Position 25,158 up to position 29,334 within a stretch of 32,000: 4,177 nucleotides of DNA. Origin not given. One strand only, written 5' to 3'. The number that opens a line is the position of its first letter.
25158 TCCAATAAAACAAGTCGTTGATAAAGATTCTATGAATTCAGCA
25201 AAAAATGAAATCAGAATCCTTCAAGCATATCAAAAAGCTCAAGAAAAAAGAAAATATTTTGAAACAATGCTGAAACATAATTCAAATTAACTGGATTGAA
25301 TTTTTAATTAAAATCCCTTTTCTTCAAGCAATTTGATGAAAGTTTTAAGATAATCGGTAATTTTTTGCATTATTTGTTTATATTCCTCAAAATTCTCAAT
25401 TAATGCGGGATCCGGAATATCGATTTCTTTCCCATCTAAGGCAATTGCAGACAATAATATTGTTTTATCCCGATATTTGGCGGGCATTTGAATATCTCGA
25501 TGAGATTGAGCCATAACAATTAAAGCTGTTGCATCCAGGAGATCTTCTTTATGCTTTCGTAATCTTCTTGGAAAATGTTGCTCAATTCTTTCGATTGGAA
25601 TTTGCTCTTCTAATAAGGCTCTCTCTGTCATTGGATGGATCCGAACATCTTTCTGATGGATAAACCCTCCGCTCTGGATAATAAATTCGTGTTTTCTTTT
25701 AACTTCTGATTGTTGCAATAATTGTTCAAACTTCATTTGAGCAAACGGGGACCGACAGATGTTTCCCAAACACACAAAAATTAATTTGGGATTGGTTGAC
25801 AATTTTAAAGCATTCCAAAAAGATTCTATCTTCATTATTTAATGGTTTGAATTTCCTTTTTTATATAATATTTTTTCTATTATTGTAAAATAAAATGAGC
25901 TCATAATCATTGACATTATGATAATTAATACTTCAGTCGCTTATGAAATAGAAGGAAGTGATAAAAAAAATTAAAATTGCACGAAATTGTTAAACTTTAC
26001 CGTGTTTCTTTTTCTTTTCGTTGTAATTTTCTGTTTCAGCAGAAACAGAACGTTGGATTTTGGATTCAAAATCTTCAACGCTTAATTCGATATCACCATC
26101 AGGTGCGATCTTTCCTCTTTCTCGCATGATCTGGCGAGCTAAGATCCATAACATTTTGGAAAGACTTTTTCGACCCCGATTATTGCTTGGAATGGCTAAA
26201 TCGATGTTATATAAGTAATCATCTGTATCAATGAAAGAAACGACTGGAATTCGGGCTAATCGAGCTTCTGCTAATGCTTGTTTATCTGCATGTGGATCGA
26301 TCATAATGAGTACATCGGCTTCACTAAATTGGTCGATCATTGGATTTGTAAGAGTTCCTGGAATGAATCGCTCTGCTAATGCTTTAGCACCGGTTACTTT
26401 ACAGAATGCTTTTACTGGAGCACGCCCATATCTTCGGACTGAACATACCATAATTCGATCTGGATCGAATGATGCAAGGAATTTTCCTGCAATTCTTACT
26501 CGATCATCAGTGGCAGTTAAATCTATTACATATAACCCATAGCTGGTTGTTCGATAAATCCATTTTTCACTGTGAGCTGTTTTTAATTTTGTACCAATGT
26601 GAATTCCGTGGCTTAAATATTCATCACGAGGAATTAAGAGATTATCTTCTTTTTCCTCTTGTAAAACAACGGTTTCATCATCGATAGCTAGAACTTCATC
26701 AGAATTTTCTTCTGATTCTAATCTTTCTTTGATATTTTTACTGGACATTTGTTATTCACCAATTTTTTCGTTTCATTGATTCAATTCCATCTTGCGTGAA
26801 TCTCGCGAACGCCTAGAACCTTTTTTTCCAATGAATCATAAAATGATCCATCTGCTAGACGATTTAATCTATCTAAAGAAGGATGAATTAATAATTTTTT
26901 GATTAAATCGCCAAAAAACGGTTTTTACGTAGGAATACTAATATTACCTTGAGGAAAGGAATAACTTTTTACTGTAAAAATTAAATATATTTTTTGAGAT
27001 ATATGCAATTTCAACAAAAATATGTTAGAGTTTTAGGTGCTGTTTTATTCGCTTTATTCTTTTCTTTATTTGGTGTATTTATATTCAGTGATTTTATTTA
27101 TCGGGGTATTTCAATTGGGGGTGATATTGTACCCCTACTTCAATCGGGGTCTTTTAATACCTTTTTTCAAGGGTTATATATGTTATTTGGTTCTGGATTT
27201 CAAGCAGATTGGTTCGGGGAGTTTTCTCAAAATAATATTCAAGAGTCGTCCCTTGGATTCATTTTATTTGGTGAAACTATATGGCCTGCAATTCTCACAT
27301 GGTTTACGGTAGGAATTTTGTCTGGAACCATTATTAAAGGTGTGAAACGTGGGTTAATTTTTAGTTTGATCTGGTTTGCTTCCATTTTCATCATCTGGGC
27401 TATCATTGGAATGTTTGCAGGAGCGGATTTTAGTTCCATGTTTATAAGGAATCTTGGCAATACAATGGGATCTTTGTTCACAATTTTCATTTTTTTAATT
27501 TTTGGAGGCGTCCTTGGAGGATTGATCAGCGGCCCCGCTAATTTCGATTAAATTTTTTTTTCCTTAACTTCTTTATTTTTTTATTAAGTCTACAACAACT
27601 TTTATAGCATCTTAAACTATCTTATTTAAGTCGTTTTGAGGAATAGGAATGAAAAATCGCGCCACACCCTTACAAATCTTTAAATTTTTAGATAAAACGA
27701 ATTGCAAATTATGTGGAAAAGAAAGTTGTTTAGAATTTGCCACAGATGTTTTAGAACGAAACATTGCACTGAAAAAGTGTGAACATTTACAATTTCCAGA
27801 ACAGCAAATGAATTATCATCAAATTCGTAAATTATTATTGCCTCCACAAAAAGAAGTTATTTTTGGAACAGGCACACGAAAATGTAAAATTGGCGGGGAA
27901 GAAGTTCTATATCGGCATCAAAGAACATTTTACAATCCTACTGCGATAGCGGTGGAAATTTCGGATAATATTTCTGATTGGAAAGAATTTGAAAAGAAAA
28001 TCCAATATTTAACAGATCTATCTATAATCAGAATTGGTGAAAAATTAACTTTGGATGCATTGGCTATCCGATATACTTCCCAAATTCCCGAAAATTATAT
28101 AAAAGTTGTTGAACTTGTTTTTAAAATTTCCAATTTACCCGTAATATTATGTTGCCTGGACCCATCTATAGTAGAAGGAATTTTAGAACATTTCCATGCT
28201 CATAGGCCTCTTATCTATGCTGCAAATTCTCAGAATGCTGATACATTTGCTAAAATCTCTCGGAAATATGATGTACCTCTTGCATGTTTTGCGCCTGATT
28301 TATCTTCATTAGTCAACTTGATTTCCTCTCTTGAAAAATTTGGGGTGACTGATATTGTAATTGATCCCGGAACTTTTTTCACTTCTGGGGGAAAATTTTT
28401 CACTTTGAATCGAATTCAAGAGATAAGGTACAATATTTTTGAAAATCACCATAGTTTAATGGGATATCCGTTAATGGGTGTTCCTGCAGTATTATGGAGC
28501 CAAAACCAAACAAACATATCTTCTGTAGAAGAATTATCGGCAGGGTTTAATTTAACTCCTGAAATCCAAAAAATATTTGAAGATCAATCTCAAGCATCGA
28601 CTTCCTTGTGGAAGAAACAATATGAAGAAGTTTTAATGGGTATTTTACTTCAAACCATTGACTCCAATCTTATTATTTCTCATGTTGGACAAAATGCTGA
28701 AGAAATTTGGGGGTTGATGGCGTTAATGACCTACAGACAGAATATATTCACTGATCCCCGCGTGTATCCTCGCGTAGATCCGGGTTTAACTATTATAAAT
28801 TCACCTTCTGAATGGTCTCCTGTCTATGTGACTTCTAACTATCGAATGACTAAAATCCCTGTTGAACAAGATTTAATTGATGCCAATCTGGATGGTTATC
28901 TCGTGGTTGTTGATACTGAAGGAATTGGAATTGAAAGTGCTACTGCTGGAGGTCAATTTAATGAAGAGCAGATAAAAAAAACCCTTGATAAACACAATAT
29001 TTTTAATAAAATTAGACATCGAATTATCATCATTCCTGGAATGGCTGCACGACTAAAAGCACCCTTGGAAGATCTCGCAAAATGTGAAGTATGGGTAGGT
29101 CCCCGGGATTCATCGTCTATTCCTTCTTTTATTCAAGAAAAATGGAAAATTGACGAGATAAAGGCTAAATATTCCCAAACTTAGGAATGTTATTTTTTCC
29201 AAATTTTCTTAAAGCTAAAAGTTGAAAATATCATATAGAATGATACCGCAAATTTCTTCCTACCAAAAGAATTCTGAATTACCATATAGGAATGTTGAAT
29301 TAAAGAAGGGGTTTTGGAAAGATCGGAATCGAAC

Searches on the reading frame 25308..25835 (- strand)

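Call 9: search_protein_families(library=pfam, proteins=[window:25308-25835:-], max_evalue=0.001)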
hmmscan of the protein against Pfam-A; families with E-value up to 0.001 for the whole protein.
window:25308-25835:- (175 aa): 1 family
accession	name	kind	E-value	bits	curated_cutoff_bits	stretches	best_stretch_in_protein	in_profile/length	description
PF01451.26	LMWPc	-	3.1e-17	63.5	23.2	1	19-166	2-143/144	Low molecular weight phosphotyrosine protein phosphatase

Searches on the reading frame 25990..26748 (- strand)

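Call 9: search_protein_families(library=pfam, proteins=[window:25990-26748:-], max_evalue=0.001)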
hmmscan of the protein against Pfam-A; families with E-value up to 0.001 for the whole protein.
window:25990-26748:- (252 aa): 1 family
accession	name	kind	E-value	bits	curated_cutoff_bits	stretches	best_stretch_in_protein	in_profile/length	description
PF00318.25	Ribosomal_S2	-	6.2e-18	65.3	26.1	2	144-207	150-213/216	Ribosomal protein S2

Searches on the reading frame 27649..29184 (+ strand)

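Call 40: search_protein_families(library=pfam, proteins=[window:27649-29184:+], max_evalue=0.001)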
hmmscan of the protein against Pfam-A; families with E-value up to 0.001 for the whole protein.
window:27649-29184:+ (511 aa): 2 families
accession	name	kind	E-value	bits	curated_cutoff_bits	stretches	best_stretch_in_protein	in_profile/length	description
PF03599.22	CdhD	-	4.1e-90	302.8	24.8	1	69-494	1-386/387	CO dehydrogenase/acetyl-CoA synthase delta subunit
PF04060.18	FeS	-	5.5e-08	32.8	23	1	14-44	1-31/33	Putative Fe-S cluster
